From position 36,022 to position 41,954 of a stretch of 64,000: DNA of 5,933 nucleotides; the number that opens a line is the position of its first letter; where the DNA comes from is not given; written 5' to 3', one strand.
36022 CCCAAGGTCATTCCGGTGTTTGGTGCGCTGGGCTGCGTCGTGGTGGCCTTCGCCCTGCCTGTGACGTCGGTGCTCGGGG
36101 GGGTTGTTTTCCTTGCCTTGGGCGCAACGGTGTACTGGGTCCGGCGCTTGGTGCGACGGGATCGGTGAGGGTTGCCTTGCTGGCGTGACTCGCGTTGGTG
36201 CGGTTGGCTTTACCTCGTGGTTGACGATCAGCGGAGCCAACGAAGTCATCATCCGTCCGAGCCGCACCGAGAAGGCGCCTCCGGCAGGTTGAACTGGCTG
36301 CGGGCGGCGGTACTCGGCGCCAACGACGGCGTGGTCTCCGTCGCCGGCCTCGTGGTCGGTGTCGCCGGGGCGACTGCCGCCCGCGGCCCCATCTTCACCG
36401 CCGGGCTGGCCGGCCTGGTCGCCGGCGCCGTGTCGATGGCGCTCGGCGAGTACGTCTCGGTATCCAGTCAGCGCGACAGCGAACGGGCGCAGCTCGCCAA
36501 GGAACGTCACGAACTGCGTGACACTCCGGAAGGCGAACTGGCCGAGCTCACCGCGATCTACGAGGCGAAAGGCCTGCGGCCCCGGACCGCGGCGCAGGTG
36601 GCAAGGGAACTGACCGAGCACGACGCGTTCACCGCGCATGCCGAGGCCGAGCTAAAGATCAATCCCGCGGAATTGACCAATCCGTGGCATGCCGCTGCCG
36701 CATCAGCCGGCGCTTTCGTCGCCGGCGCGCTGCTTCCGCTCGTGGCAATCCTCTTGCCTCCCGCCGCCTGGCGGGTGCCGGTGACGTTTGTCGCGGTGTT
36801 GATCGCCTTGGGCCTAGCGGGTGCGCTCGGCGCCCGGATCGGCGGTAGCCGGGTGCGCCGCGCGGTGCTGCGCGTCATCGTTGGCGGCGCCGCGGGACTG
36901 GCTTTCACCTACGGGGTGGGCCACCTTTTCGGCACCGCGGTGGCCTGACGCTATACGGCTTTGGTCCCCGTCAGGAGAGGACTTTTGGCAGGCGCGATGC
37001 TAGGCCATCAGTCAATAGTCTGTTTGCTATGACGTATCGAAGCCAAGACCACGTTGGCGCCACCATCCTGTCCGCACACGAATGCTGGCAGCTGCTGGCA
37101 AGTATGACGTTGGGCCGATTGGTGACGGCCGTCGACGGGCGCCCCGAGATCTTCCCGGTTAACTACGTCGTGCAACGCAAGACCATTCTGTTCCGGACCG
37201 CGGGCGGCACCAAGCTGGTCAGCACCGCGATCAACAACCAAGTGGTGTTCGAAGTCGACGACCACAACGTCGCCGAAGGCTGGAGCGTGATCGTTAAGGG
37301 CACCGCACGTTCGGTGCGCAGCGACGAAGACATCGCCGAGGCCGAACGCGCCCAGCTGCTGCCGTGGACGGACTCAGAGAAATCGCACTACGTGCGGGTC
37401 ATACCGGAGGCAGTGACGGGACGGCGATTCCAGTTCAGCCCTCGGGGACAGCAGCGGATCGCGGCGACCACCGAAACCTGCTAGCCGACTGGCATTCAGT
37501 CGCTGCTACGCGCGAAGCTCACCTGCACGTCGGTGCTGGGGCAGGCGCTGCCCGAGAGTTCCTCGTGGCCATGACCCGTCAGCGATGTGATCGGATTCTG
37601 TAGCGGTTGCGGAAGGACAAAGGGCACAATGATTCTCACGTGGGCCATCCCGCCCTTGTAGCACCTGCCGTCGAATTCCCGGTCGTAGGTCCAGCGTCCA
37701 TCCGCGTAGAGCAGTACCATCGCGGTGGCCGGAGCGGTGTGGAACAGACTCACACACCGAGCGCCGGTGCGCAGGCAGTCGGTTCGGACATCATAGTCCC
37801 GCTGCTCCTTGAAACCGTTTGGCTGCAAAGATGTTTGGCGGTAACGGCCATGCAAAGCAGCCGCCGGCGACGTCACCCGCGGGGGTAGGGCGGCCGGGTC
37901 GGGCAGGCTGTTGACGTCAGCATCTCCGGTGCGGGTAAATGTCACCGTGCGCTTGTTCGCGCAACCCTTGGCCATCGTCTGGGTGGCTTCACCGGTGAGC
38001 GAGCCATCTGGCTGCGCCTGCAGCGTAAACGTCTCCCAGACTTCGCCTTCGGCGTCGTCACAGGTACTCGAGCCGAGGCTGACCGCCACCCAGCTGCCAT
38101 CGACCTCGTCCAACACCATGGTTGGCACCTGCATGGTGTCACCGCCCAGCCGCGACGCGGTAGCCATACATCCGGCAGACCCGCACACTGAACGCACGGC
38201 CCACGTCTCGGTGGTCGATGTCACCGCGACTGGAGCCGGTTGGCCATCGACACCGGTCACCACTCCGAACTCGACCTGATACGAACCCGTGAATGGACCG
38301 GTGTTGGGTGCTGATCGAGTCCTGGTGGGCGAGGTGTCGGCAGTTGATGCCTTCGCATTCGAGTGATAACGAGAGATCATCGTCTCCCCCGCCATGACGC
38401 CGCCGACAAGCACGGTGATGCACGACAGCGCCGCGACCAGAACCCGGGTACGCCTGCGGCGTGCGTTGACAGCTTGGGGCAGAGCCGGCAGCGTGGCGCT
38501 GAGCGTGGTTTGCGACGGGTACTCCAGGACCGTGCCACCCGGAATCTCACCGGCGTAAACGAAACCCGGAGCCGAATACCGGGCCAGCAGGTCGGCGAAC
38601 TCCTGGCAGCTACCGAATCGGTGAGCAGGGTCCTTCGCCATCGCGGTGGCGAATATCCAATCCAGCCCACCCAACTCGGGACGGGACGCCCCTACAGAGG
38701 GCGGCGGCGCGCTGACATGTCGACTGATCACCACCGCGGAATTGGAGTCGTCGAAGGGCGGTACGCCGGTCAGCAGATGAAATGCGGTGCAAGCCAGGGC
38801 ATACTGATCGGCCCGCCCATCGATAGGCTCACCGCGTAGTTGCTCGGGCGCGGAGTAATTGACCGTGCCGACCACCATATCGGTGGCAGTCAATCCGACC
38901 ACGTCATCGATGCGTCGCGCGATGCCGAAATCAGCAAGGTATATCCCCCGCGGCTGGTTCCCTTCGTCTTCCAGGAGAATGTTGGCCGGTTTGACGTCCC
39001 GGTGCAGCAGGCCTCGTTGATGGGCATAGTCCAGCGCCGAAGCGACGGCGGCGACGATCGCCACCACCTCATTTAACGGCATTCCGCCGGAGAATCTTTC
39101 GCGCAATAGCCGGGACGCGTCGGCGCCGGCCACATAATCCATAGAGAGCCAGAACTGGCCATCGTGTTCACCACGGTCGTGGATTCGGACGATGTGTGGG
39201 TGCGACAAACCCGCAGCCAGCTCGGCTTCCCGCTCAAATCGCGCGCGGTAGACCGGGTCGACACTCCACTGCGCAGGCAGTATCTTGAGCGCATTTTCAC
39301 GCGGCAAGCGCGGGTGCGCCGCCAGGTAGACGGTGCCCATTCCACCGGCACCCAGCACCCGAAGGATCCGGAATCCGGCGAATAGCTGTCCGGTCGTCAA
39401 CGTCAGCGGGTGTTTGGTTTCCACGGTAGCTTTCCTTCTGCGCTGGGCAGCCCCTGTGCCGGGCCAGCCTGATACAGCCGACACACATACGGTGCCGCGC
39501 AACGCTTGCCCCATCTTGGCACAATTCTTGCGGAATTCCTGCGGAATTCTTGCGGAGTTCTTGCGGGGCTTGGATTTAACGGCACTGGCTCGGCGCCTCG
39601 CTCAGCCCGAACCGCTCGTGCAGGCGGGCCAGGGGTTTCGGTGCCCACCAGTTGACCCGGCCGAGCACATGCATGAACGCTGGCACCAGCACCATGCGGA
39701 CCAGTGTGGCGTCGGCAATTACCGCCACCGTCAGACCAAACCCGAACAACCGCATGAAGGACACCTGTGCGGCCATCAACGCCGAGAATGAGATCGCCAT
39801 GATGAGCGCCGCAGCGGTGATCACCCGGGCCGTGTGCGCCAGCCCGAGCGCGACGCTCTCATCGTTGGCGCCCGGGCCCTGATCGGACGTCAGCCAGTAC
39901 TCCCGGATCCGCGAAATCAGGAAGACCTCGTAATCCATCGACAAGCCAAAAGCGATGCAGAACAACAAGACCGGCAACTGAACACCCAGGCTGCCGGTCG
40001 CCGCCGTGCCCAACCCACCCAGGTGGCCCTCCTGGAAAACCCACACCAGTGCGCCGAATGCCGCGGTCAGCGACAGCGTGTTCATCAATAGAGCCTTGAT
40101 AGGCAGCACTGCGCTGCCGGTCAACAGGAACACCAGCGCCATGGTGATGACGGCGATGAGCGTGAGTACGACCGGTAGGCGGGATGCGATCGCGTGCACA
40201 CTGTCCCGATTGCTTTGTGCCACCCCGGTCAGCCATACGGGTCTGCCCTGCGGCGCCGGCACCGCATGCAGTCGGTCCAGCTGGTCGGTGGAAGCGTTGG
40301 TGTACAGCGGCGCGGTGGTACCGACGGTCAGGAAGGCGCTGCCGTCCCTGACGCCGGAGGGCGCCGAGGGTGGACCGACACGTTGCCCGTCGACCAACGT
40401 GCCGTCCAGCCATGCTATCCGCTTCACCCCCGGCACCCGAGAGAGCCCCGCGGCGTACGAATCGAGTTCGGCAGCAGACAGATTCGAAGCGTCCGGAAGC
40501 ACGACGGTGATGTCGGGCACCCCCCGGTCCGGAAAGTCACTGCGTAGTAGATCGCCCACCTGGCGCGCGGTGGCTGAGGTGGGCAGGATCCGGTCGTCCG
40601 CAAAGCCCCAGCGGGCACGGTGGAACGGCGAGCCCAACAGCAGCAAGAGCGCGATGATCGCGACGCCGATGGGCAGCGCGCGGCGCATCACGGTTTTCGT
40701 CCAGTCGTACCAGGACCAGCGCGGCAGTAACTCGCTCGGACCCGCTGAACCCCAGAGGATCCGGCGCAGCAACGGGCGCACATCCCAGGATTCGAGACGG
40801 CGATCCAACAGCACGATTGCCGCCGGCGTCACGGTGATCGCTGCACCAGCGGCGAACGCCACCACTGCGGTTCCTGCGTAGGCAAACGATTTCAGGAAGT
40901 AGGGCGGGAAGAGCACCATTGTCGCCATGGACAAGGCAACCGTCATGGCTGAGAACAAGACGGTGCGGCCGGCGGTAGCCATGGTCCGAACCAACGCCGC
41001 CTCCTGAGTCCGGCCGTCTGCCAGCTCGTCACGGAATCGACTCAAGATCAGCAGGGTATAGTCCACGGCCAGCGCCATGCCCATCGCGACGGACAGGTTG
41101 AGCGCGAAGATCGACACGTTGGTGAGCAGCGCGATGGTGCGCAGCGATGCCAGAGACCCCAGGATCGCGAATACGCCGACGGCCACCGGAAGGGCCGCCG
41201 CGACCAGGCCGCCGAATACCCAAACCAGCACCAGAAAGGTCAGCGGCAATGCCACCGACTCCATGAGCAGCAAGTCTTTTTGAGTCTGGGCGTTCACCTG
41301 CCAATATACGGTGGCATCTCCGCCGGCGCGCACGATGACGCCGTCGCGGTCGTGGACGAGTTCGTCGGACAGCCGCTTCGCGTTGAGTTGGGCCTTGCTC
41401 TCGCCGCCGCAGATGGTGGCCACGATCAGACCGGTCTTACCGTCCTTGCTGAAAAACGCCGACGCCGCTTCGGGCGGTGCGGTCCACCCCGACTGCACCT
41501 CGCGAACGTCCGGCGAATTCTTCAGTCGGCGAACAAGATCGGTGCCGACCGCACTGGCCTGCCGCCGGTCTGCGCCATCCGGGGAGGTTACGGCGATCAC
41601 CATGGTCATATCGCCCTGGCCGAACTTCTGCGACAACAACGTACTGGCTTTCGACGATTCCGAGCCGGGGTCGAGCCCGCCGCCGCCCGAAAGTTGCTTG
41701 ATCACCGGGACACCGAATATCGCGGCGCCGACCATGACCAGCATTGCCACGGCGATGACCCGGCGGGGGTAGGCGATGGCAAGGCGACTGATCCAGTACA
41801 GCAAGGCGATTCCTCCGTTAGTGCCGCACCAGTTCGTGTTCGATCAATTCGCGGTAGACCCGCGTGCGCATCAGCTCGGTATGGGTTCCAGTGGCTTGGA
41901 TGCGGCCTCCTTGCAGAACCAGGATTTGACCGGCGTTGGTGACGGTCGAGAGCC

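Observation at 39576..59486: Orphan NRPS operon (MbtH, 4-module NRPS with terminal reductase, ABC exporter, short MMPL)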

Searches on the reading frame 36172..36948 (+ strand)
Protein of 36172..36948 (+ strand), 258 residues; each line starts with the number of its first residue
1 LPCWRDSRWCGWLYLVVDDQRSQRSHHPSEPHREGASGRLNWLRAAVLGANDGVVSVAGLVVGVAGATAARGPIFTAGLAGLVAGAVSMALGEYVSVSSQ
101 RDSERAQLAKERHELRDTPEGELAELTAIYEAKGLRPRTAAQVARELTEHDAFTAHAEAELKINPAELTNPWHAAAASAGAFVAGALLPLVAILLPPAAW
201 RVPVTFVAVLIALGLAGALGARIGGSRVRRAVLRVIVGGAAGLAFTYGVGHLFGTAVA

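Call 8: search_protein_families(library=pfam, proteins=[window:36172-36948:+], max_evalue=0.00001)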
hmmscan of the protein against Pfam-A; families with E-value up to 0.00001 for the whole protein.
window:36172-36948:+ (258 aa): 1 family
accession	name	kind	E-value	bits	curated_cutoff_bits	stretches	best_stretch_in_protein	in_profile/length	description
PF01988.24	VIT1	-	8e-67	225.6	28.1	1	43-251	1-214/214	VIT family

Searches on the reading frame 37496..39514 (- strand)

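Call 6: search_protein_families(library=pfam, proteins=[window:37496-39514:-], max_evalue=0.001)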
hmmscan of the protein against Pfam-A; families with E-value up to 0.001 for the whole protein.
window:37496-39514:- (672 aa): 4 families
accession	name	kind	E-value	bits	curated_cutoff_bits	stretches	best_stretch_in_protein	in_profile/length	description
PF00069.31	Pkinase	-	1.6e-41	142.9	31.7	1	49-261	2-204/263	Protein kinase domain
PF07714.23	PK_Tyr_Ser-Thr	-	3.3e-22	79.5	23.1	1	50-264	3-215/258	Protein tyrosine and serine/threonine kinase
PF01636.29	APH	-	0.00069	19.9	23.2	0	154-191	155-191/239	Phosphotransferase enzyme family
PF03109.22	ABC1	-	0.00092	18.9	22.9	0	123-219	145-234/244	ABC1 atypical kinase-like domain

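Call 36: search_protein_families(library=ncbifam, proteins=[window:37496-39514:-], max_evalue=1e-10)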
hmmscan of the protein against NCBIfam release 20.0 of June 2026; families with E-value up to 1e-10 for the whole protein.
window:37496-39514:- (672 aa): 9 families
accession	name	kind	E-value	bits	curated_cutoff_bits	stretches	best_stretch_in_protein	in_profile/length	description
NF033483.0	PknB_PASTA_kin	equivalog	2.8e-76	257.7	450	1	48-316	9-271/563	Stk1 family PASTA domain-containing Ser/Thr kinase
NF052427.1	StpK7MSMEG_1200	equivalog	1.4e-67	228.6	900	1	44-401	5-341/601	serine/threonine protein kinase StpK7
TIGR03903.1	TOMM_kin_cyc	equivalog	1.5e-35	122.4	705.75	1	75-309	7-243/1267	TOMM system kinase/cyclase fusion protein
NF047741.1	antiphage_MADS6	equivalog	6.3e-35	120.8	460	2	148-314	299-461/612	methylation-associated defense system protein kinase MAD6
NF009651.0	PRK13184.1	equivalog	3.7e-33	114.5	839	1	48-313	4-290/932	serine/threonine-protein kinase PknD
NF053615.1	SerThrKinAfsKStmc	equivalog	5.3e-29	101.4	1300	1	46-404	13-321/809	protein serine/threonine kinase AfsK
NF033442.0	BREX_PglW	equivalog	3.9e-23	81.2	990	1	29-305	494-761/1391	BREX system serine/threonine kinase PglW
NF038150.1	lanthi_synth_IV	equivalog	8e-21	74.1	650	1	90-316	236-459/851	class IV lanthionine synthetase LanL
NF038151.1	lanthi_synth_III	equivalog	4.5e-13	48.5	575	1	48-255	222-430/833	class III lanthionine synthetase LanKC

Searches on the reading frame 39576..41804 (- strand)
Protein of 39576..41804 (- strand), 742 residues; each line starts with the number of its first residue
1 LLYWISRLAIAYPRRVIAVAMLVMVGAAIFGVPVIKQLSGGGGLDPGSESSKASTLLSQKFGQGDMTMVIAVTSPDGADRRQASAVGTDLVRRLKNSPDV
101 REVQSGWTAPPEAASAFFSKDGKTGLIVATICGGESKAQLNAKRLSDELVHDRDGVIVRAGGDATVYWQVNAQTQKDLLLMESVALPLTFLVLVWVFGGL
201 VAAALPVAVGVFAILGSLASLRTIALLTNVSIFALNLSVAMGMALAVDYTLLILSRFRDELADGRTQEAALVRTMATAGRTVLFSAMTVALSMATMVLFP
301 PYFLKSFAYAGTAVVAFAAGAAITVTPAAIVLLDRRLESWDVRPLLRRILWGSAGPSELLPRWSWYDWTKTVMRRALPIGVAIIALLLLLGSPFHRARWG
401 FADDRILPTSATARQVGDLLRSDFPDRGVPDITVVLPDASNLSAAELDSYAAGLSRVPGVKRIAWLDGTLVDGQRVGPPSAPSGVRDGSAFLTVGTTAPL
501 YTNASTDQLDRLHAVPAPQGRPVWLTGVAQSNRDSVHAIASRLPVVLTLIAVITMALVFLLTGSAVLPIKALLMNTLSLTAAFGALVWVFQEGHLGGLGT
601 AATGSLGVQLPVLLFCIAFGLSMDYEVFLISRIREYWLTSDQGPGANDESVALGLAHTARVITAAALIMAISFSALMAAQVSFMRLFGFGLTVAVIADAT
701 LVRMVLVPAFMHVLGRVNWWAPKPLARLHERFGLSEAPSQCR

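Call 6: search_protein_families(library=pfam, proteins=[window:39576-41804:-], max_evalue=0.001)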
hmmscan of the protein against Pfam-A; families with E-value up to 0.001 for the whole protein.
window:39576-41804:- (742 aa): 1 family
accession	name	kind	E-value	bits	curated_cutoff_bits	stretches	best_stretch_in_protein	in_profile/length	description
PF03176.21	MMPL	-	2e-73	247.7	20.5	2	45-351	4-319/333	MMPL family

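Call 36: search_protein_families(library=ncbifam, proteins=[window:39576-41804:-], max_evalue=1e-10)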
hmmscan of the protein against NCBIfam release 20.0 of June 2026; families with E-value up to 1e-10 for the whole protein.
window:39576-41804:- (742 aa): 3 families
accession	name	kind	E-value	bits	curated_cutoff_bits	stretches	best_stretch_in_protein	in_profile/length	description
NF052608.1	TrhMmycExpMmpL3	equivalog_domain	7.2e-121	405.2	1400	1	1-736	1-753/992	trehalose monomycolate exporter MmpL3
TIGR00833.1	actII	subfamily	3e-53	181.3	874.7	2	47-464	39-453/910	MMPL family RND transporter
TIGR00921.1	2A067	subfamily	7.9e-23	80.4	351.9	1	101-335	114-348/733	hydrophobe/amphiphile efflux-3 (HAE3) family transporter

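Call 38: list_cluster_members(proteins=[P0001, window:39576-41804:-, window:59262-59486:-, window:43530-59231:-, P0002])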
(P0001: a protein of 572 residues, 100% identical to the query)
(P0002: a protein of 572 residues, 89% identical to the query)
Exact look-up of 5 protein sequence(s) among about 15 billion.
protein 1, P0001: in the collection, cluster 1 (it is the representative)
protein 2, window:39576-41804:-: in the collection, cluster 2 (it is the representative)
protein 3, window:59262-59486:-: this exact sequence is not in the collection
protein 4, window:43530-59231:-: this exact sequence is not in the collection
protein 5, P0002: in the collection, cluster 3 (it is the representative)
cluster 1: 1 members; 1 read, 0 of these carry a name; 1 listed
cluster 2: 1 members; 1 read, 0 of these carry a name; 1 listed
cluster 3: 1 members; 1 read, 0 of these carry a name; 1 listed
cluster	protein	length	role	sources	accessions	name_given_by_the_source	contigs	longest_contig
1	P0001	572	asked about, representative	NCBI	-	-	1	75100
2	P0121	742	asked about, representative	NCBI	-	-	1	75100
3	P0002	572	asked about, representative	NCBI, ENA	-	-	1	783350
